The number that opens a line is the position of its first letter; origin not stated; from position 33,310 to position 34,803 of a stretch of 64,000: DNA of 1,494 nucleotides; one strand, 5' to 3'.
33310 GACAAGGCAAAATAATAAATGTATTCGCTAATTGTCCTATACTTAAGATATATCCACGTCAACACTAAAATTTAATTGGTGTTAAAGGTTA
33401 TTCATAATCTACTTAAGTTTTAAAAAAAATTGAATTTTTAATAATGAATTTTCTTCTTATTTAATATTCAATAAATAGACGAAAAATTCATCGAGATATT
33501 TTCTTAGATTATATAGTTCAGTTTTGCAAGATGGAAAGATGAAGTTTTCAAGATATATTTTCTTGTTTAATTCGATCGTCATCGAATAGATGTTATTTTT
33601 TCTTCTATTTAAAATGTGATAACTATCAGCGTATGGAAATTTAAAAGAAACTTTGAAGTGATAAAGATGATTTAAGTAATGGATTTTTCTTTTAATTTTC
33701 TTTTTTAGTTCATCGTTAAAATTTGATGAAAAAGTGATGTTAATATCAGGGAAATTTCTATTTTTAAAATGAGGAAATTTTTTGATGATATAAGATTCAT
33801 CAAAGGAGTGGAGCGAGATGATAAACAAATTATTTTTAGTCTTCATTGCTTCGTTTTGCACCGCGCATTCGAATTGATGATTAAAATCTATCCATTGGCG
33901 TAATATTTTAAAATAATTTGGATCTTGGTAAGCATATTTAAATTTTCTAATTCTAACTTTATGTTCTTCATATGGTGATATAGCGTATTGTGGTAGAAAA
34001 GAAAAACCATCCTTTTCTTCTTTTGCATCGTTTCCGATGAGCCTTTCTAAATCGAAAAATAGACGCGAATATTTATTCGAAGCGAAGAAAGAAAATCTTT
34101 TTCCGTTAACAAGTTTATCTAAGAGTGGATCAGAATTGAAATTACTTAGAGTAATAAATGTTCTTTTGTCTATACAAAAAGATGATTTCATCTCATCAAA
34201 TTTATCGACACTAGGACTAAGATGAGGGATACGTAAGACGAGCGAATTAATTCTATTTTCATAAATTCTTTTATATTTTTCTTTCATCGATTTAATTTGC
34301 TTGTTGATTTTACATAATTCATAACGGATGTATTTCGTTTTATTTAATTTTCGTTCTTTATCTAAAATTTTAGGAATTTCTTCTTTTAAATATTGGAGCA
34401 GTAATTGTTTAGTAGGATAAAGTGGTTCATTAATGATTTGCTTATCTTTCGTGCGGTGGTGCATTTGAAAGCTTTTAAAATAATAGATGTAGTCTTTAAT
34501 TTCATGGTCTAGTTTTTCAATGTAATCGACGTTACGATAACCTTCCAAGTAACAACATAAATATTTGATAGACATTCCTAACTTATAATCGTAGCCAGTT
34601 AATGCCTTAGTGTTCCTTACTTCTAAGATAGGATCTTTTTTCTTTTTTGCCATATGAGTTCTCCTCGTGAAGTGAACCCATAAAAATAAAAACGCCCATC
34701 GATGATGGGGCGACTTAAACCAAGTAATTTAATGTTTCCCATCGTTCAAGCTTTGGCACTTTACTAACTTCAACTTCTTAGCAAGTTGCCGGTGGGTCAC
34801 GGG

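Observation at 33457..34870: SAM-I (S-box) riboswitch controlling an uncharacterised FGase-family amidohydrolase with a novel N-terminal extension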

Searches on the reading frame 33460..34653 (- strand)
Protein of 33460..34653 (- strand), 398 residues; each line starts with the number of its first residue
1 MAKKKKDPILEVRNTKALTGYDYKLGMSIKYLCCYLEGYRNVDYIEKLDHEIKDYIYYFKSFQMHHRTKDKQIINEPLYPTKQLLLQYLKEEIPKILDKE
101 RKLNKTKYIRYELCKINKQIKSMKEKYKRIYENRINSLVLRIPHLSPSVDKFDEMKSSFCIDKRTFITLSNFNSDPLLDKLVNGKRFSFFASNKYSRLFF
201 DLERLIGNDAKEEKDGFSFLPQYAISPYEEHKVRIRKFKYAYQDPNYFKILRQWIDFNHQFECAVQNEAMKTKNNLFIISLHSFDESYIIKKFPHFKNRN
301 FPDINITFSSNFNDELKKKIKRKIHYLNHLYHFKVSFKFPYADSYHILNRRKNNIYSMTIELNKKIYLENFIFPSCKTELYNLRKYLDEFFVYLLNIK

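Call 5: search_protein_families(library=pfam, proteins=[window:33460-34653:-], max_evalue=10)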
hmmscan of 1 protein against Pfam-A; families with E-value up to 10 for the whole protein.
window:33460-34653:- (398 aa): 3 families
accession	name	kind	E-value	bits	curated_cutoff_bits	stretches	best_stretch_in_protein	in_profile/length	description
PF05013.17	FGase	-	0.0001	23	28.9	1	173-368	32-219/219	N-formylglutamate amidohydrolase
PF18864.6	AbiTii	-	0.027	15.1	27.6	1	305-376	113-179/189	AbiTii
PF25200.1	DUF7833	-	1.6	9.2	24.3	1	363-395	6-40/63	Family of unknown function (DUF7833)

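Call 6: search_protein_families(library=ncbifam, proteins=[window:33460-34653:-], max_evalue=10)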
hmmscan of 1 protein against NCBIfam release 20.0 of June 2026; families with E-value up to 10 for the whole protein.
window:33460-34653:- (398 aa): 2 families
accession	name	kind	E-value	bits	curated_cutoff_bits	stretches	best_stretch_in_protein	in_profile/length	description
NF045581.1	PG0541_fam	equivalog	0.063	13.3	45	1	294-330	43-79/91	PG0541 family transporter-associated protein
NF033872.1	SidA_fam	subfamily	3.2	6.5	60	1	75-132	224-280/379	T4SS effector SidA family protein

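Call 7: find_homologous_proteins(query=window:33460-34653:-, max_evalue=0.001)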
Query window:33460-34653:- (398 aa): 5 proteins with E <= 0.001 among 2960 candidates.
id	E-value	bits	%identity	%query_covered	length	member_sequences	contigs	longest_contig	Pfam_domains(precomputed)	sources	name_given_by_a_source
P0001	9.9e-262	886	100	100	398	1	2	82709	-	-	-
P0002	3.6e-103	364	48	97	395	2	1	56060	-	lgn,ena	-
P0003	4.3e-102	360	48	97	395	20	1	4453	-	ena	-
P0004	6.6e-85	304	47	96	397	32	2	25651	-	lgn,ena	-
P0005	2.7e-61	226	41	77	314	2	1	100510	-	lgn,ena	-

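Call 9: find_encoding_contigs(protein=P0002, flank=6000, max_places=3)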
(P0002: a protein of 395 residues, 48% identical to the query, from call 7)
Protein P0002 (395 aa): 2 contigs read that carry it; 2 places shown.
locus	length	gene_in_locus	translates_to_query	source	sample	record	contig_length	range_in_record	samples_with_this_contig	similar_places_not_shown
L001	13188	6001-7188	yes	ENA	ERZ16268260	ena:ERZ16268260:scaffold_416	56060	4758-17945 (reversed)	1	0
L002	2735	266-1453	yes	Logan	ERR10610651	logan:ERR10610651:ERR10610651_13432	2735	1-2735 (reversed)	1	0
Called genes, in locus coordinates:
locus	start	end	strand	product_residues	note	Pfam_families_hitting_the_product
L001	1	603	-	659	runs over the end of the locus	PF00009:GTP_EFTU (faint), PF01926:MMR_HSR1, PF02421:FeoB_N, PF09439:SRPRB (faint), PF17910:FeoB_Cyto, PF07670:Gate, PF07664:FeoB_C, PF07670:Gate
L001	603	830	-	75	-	PF04023:FeoA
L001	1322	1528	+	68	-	-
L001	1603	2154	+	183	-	PF14278:TetR_C_8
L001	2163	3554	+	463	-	-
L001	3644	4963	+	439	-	PF05673:DUF815, PF24883:NPHP3_N (faint), PF00004:AAA, PF01434:Peptidase_M41 (weak)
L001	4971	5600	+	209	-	PF01935:DUF87 (weak)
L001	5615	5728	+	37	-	-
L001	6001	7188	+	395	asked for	-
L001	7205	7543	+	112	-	-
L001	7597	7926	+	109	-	-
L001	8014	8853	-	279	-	PF13635:DUF4143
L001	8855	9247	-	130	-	PF13173:AAA_14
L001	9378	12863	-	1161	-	PF13289:SIR2_2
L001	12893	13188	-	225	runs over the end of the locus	PF10544:T5orf172, PF13455:MUG113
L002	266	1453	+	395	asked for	-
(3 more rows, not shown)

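Call 10: find_encoding_contigs(protein=P0004, flank=6000, max_places=3)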
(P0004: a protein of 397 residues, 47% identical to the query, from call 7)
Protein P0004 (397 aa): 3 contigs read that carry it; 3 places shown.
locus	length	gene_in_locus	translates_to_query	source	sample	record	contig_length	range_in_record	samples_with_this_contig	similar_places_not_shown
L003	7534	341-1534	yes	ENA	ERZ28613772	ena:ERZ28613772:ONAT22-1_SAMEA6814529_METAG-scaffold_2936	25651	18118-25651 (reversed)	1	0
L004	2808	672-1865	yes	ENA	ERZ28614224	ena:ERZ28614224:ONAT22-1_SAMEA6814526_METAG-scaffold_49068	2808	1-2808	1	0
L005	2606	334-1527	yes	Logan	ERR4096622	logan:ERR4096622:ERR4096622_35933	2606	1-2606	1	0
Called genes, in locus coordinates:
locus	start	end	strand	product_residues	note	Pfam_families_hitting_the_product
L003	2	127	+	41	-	?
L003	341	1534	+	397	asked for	-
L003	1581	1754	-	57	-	PF06902:Fer4_19 (weak), PF00037:Fer4 (faint), PF13459:Fer4_15, PF13370:Fer4_13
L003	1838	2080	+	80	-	-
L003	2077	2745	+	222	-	PF02224:Cytidylate_kin, PF13189:Cytidylate_kin2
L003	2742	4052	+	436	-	PF00009:GTP_EFTU, PF01926:MMR_HSR1, PF02421:FeoB_N, PF00009:GTP_EFTU, PF01926:MMR_HSR1, PF02421:FeoB_N, PF04548:AIG1 (weak), PF14714:KH_dom-like, +6 more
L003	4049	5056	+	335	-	PF01210:NAD_Gly3P_dh_N, PF02558:ApbA (weak), PF03446:NAD_binding_2, PF03721:UDPG_MGDP_dh_N (weak), PF03807:F420_oxidored, PF07479:NAD_Gly3P_dh_C, PF20618:GPD_NAD_C_bact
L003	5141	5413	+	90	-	PF00216:Bac_DNA_binding, PF18291:HU-HIG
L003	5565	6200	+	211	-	PF01743:PolyA_pol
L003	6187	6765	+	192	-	PF21984:DnaD_N, PF07261:DnaB_2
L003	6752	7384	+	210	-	PF00730:HhH-GPD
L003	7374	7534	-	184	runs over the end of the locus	PF03838:RecU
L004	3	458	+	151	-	?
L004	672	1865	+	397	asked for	-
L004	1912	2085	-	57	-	PF06902:Fer4_19 (weak), PF00037:Fer4 (faint), PF13459:Fer4_15, PF13370:Fer4_13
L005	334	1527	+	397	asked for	-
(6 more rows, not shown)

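Call 11: find_encoding_contigs(protein=P0005, flank=6000, max_places=3)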
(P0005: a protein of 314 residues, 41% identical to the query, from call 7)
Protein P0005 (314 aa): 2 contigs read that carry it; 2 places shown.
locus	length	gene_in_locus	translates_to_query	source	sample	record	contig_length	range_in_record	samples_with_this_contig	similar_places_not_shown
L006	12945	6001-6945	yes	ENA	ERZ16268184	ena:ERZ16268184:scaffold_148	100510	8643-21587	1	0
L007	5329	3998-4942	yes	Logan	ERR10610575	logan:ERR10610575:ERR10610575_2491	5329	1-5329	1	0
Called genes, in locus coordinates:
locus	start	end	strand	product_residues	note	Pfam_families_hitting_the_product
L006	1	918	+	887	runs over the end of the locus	PF04231:Endonuclease_1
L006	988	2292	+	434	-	PF03952:Enolase_N, PF00113:Enolase_C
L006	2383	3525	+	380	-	PF00070:Pyr_redox (faint), PF03486:HI0933_like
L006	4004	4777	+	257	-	-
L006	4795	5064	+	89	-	-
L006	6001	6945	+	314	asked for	-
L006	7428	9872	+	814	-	PF00933:Glyco_hydro_3, PF01915:Glyco_hydro_3_C, PF14310:Fn3-like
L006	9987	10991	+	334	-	PF00356:LacI, PF00532:Peripla_BP_1, PF13407:Peripla_BP_4 (weak), PF13377:Peripla_BP_3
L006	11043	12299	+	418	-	PF00579:tRNA-synt_1b, PF22421:SYY_C-terminal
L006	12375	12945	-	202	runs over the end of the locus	PF00163:Ribosomal_S4, PF01479:S4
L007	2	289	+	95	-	?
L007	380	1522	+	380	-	PF00070:Pyr_redox (faint), PF03486:HI0933_like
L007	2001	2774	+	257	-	-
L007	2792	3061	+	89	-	-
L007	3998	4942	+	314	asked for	-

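Call 12: find_encoding_contigs(protein=P0003, flank=6000, max_places=3)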
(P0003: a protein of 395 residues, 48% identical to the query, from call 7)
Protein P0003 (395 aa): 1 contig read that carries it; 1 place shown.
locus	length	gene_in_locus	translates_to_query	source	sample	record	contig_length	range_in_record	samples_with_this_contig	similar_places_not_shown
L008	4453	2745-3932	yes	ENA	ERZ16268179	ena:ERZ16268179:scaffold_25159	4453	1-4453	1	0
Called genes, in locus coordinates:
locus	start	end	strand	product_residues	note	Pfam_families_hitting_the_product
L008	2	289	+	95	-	?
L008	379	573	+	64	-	-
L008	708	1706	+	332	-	PF00004:AAA (faint), PF01434:Peptidase_M41 (weak)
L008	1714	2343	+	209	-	PF01935:DUF87 (weak)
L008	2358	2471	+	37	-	-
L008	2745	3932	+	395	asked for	-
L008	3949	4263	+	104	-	-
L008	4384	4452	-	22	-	?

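Call 18: search_solved_structures(query=A1, max_evalue=10, show_alignments=3)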
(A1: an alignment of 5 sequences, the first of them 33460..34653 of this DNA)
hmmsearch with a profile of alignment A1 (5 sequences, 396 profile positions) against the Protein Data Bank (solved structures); distinct sequences matched with E-value up to 10: 14.
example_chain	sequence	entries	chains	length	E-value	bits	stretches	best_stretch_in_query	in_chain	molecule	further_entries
4ij2_E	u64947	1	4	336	0.017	17.4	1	35-129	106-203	Iron-regulated surface determinant protein H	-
6tb2_D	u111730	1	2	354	0.019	17.3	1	35-129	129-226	Cell wall surface anchor family protein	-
5zxd_A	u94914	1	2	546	0.026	16.8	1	27-127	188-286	ATP-binding cassette sub-family F member 1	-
4xs0_C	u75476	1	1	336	0.027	16.8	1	35-129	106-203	Iron-regulated surface determinant protein H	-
2wty_A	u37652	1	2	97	0.036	16.4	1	21-92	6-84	TRANSCRIPTION FACTOR MAFB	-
9s3p_E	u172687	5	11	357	0.043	16.1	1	35-131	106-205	Iron-regulated surface determinant protein H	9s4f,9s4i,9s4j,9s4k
4auw_A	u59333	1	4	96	0.044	16.1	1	21-92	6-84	TRANSCRIPTION FACTOR MAFB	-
2wt7_B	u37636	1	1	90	0.064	15.6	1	22-92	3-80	TRANSCRIPTION FACTOR MAFB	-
28op_U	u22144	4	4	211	0.066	15.5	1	70-137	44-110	Centromere protein U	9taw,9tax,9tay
7pb8_U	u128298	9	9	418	0.32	13.3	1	71-136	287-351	Centromere protein U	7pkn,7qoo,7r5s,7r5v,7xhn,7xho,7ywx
8hkd_A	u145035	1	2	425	0.9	11.8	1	142-208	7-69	Fatty-acid peroxygenase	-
7wyg_A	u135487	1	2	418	0.91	11.8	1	141-208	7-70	Cytochrome P450 152A1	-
1izo_A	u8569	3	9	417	0.92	11.7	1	142-208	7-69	Cytochrome P450 152A1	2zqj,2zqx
9woh_A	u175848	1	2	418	1.1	11.5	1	141-207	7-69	Fatty-acid peroxygenase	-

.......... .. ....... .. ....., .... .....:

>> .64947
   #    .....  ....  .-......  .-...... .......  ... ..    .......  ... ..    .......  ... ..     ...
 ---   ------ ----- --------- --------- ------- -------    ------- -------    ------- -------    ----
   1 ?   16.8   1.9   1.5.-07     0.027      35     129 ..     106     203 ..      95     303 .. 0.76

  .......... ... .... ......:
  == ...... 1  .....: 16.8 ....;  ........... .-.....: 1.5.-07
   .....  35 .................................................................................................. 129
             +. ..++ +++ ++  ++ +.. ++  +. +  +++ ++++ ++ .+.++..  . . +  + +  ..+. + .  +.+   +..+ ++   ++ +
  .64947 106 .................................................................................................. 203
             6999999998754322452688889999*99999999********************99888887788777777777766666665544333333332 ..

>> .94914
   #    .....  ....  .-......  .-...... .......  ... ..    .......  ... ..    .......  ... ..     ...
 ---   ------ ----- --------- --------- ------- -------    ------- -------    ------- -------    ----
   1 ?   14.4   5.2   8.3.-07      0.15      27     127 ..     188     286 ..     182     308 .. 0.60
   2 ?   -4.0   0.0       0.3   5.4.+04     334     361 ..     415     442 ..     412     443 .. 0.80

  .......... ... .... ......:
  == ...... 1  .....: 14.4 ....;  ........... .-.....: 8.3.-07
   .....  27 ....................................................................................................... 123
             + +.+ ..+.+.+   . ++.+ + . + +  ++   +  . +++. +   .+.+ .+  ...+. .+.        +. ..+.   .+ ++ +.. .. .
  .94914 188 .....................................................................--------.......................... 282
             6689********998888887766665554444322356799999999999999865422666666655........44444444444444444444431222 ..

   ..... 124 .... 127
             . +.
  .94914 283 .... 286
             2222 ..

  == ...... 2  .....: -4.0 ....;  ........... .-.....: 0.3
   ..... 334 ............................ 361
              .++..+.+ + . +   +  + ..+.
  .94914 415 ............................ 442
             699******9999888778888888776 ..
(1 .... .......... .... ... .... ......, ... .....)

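Call 19: search_protein_families(library=pfam, alignment_id=A1, max_evalue=1)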
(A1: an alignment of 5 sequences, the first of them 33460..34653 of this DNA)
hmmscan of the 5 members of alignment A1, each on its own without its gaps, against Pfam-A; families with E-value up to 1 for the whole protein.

A. member 1, window:33460-34653:- (398 aa): 2 families
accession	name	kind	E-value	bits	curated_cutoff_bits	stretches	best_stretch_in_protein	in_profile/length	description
PF05013.17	FGase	-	0.0001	23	28.9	1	173-368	32-219/219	N-formylglutamate amidohydrolase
PF18864.6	AbiTii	-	0.027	15.1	27.6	1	305-376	113-179/189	AbiTii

B. families by the number of members that match (of 5 scanned): 5 families
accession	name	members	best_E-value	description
PF05013.17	FGase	3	0.0001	N-formylglutamate amidohydrolase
PF01948.23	PyrI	1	0.017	Aspartate carbamoyltransferase regulatory chain, allosteric domain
PF18864.6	AbiTii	1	0.027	AbiTii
PF12668.12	DUF3791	1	0.04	Protein of unknown function (DUF3791)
PF03357.26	Snf7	1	0.82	Snf7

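Call 21: find_related_loci(query=A1, collection=genome_contigs, flank=6000)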
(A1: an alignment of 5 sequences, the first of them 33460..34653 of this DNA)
Query A1 (398 aa) in genome_contigs; peptide patterns used: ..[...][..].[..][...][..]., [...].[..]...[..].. (x = any residue, [..] = any of these).
45 stretches matched a pattern; 2 encode a relative of the query (tblastn E <= 1e-3); 2 distinct loci.
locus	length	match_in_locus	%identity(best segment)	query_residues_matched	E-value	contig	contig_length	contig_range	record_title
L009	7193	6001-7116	47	19-390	1e-104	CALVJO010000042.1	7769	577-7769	MAG: uncultured Bacilli bacterium isolate BRZ_SF__bin36 genome assembly, contig: BRZ_SF__NODE_14566_length_7769_cov_12.0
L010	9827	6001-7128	41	11-385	1e-84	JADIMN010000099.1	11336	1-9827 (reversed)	MAG: Candidatus Alectryobacillus merdavium isolate 13038 F1M09__C272886_L11336_SRR9113735, whole genome shotgun sequence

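Call 29: predict_structure(alignment_id=A1)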
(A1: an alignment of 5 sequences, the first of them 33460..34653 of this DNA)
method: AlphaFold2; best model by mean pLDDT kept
length: 398 residues; sequences in the alignment: 5
mean_pLDDT: 46.6   pTM: 0.36
mean pLDDT of the five models: 46.6, 45.6, 41.3, 40.5, 38.3
residues with pLDDT >= 90: 0; 70-90: 63; 50-70: 88; < 50: 247
segments of 3 or more residues with pLDDT < 50: 1-81, 126-260, 341-351, 365-376
pLDDT, mean of each block of 10 residues (from residue 1): 30 25 29 30 30 35 33 36 67 78 81 71 48 30 24 30 45 37 25 23 26 26 32 39 37 45 57 61 50 55 68 79 85 72 39 60 46 47 71 68
secondary structure, 60 per line:
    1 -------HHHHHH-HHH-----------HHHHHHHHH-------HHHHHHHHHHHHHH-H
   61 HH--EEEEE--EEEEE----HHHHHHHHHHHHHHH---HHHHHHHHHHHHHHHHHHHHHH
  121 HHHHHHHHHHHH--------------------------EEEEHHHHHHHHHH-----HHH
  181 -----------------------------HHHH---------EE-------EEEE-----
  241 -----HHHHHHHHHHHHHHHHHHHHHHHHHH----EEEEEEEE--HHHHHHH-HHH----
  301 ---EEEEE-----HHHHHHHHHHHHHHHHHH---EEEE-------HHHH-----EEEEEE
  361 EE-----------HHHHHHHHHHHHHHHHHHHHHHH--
elements in order: H8-13 H29-37 H45-58 E65-69 E72-76 H81-95 H99-132 E159-162 H163-172 H210-213 E232-235 H246-271 E276-283 H286-292 E304-308 H314-331 E335-338 H346-349 E355-362 H374-396

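Call 31: search_protein_representatives(alignment_id=A1)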
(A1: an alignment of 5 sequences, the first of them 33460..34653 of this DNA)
Query: 5 sequences, 396 profile positions. Proteins with E-value up to 0.001 (for the whole library): 48; up to 1e-10: 13; up to 1e-30: 7. The best 48 are listed.
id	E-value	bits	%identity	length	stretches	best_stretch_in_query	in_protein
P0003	1.9e-207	705.6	-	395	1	1-396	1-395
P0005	6.9e-149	512.7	-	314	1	1-313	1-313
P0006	2.0e-106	372.9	-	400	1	4-395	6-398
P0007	2.1e-69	251.0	-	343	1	62-396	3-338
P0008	6.0e-66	239.6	-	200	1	3-181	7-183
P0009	9.1e-35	136.9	-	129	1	286-390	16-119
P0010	1.2e-31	126.7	-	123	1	1-113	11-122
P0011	3.0e-23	99.0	-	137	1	9-127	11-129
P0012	3.7e-21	92.1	-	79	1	329-395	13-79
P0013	1.5e-15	73.7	-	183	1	17-184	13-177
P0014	4.0e-13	65.7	-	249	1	135-388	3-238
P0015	2.0e-11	60.1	-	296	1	122-389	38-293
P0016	6.5e-11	58.4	-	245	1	136-374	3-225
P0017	2.1e-10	56.7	-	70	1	338-394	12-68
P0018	3.1e-09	52.9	-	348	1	131-370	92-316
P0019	7.0e-09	51.7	-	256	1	129-375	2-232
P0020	9.5e-08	48.0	-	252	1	132-375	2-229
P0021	1.1e-07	47.8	-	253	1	133-394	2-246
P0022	1.1e-07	47.8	-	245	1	134-377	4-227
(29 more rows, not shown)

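Call 32: search_protein_families(library=pfam, proteins=[P0006, P0007, P0014, P0015, P0016, P0018, P0019, P0020, P0021, P0022], max_evalue=0.01)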
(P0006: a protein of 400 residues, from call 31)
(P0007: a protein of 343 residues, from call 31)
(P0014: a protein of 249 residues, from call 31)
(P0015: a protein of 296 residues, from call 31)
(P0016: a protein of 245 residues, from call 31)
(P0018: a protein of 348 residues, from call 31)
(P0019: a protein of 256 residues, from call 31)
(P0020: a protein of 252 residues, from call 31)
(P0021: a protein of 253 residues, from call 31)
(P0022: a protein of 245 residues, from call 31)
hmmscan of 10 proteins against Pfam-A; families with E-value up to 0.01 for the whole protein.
P0006 (400 aa): 0 families

P0007 (343 aa): 0 families

P0014 (249 aa): 1 family
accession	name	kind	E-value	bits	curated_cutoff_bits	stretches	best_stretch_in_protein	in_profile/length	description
PF05013.17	FGase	-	8e-32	111.6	28.9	1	3-216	2-219/219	N-formylglutamate amidohydrolase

P0015 (296 aa): 1 family
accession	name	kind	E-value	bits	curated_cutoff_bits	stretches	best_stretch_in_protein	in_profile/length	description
PF05013.17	FGase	-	7.6e-31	108.4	28.9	1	51-270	2-219/219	N-formylglutamate amidohydrolase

P0016 (245 aa): 1 family
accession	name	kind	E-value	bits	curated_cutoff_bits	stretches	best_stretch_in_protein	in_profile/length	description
PF05013.17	FGase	-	2.3e-27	97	28.9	1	2-217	2-219/219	N-formylglutamate amidohydrolase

P0018 (348 aa): 1 family
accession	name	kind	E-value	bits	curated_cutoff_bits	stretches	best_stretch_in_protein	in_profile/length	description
PF05013.17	FGase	-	1.1e-28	101.4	28.9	1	97-312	3-219/219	N-formylglutamate amidohydrolase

P0019 (256 aa): 1 family
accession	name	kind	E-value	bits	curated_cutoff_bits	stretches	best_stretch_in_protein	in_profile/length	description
PF05013.17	FGase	-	3.8e-38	132.3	28.9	1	9-223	3-219/219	N-formylglutamate amidohydrolase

P0020 (252 aa): 1 family
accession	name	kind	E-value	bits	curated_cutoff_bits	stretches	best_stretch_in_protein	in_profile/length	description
PF05013.17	FGase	-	2.5e-44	152.5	28.9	1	6-219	3-218/219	N-formylglutamate amidohydrolase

P0021 (253 aa): 1 family
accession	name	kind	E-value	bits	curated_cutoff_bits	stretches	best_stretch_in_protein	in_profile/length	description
PF05013.17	FGase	-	1e-35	124.3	28.9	1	5-221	3-219/219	N-formylglutamate amidohydrolase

P0022 (245 aa): 1 family
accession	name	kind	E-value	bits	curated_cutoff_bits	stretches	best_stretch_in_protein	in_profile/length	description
PF05013.17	FGase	-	5.1e-28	99.2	28.9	1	6-216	3-219/219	N-formylglutamate amidohydrolase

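Call 35: search_protein_families(library=padloc, proteins=[window:33460-34653:-, P0002, P0004, P0006], max_evalue=1)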
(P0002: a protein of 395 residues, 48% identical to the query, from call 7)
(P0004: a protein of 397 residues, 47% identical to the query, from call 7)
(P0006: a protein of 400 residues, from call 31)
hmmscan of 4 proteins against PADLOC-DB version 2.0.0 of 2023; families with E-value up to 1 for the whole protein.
window:33460-34653:- (398 aa): 1 family
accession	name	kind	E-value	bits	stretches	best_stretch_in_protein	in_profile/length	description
PDLC02334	AbiTii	-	0.012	14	1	305-373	106-172/185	AbiTii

P0002 (395 aa): 0 families

P0004 (397 aa): 0 families

P0006 (400 aa): 0 families
